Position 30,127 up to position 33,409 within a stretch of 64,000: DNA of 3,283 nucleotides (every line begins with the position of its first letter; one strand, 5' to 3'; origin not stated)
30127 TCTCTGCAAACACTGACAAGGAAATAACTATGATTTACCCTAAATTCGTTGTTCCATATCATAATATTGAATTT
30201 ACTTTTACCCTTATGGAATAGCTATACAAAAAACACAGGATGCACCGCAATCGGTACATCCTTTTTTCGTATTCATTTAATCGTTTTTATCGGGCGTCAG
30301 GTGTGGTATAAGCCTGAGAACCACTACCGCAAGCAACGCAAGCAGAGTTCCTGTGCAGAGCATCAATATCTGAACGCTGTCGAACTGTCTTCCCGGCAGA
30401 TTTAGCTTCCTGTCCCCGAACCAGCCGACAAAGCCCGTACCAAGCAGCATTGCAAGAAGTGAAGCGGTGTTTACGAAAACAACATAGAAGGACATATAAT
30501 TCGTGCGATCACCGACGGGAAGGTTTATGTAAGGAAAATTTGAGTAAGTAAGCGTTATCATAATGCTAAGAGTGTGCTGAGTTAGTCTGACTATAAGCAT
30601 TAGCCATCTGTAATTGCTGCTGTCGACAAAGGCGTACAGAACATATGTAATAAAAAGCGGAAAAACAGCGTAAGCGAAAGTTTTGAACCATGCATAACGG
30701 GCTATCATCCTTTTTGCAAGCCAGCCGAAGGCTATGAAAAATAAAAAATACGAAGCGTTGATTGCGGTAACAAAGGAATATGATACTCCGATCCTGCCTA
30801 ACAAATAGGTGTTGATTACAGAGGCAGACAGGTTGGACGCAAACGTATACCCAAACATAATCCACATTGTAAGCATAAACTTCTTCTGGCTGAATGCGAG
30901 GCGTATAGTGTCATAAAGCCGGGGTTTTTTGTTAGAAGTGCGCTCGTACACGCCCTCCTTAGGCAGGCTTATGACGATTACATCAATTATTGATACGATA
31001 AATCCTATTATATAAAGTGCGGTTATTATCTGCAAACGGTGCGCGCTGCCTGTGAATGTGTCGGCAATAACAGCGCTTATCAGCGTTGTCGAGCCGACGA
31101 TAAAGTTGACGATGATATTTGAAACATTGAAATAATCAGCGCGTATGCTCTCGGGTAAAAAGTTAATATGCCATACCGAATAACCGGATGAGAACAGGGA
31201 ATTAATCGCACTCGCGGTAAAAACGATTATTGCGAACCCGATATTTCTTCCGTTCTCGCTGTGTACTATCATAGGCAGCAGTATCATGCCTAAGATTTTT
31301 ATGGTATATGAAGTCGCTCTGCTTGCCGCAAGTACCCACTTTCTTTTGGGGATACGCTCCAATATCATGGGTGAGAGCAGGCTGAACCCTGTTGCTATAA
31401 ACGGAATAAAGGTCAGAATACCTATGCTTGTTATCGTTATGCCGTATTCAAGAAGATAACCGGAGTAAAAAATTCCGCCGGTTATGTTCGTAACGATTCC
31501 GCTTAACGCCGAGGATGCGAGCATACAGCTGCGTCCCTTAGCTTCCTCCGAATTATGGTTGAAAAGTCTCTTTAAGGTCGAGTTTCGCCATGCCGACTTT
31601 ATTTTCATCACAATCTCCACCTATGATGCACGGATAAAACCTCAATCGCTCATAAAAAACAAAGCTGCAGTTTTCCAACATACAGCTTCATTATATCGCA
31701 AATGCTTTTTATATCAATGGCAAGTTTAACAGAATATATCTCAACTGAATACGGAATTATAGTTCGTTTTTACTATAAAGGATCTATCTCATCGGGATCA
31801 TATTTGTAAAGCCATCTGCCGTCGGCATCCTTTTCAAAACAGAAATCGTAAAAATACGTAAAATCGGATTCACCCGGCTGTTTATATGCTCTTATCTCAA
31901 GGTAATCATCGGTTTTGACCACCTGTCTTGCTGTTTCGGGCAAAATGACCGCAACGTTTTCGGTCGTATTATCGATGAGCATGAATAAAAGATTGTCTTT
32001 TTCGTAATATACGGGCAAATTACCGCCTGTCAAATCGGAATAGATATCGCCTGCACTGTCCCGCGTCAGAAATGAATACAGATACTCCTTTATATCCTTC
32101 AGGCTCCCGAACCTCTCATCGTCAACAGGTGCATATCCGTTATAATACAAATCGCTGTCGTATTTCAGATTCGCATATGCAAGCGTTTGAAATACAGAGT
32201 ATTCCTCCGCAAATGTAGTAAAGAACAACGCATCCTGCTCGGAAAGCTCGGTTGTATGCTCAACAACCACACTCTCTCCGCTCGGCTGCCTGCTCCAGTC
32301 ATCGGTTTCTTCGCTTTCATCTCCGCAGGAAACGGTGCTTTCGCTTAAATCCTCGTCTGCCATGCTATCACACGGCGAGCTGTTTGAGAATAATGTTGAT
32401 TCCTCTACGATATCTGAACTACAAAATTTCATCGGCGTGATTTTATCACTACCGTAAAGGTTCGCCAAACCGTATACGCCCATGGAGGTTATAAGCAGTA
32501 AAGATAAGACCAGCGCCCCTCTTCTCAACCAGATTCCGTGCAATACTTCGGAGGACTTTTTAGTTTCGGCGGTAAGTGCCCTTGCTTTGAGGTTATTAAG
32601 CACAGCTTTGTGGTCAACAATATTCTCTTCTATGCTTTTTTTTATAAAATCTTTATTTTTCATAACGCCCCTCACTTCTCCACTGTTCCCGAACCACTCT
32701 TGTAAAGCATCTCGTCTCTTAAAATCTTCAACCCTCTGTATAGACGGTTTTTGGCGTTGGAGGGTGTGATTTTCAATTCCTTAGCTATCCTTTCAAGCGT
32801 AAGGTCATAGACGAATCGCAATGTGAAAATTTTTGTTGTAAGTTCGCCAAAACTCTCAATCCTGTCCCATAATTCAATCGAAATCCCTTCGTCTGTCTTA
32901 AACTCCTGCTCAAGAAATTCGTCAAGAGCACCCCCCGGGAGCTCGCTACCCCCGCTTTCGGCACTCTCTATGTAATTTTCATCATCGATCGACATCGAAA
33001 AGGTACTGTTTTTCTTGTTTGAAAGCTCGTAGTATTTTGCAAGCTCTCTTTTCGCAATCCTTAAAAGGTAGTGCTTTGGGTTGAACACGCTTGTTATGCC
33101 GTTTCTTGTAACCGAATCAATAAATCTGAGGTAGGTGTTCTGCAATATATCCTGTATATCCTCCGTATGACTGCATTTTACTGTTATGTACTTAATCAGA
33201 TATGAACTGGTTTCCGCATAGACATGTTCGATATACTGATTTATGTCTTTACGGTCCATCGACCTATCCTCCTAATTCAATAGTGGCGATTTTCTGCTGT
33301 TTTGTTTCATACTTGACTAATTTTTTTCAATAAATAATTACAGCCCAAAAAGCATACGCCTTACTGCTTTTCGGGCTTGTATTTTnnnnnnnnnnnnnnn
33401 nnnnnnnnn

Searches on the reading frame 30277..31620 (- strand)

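Call 9: search_protein_families(library=pfam, proteins=[window:30277-31620:-])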
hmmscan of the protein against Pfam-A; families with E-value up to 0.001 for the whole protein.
window:30277-31620:- (447 aa): 1 family
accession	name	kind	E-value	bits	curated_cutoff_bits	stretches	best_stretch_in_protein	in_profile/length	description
PF07690.21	MFS_1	-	1.8e-10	40.8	33.4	1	34-344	2-303/347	Major Facilitator Superfamily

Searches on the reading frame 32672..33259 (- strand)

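Call 9: search_protein_families(library=pfam, proteins=[window:32672-33259:-])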
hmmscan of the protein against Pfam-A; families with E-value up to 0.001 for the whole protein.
window:32672-33259:- (195 aa): 3 families
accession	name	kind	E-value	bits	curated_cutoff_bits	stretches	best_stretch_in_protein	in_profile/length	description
PF08281.18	Sigma70_r4_2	-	8.4e-09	35.4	25.7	1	143-179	17-53/54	Sigma-70, region 4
PF04545.22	Sigma70_r4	-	2.4e-06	27.4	24.1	1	143-181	11-49/50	Sigma-70, region 4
PF04542.20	Sigma70_r2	-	0.00011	22.3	24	1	24-77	16-65/71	Sigma-70 region 2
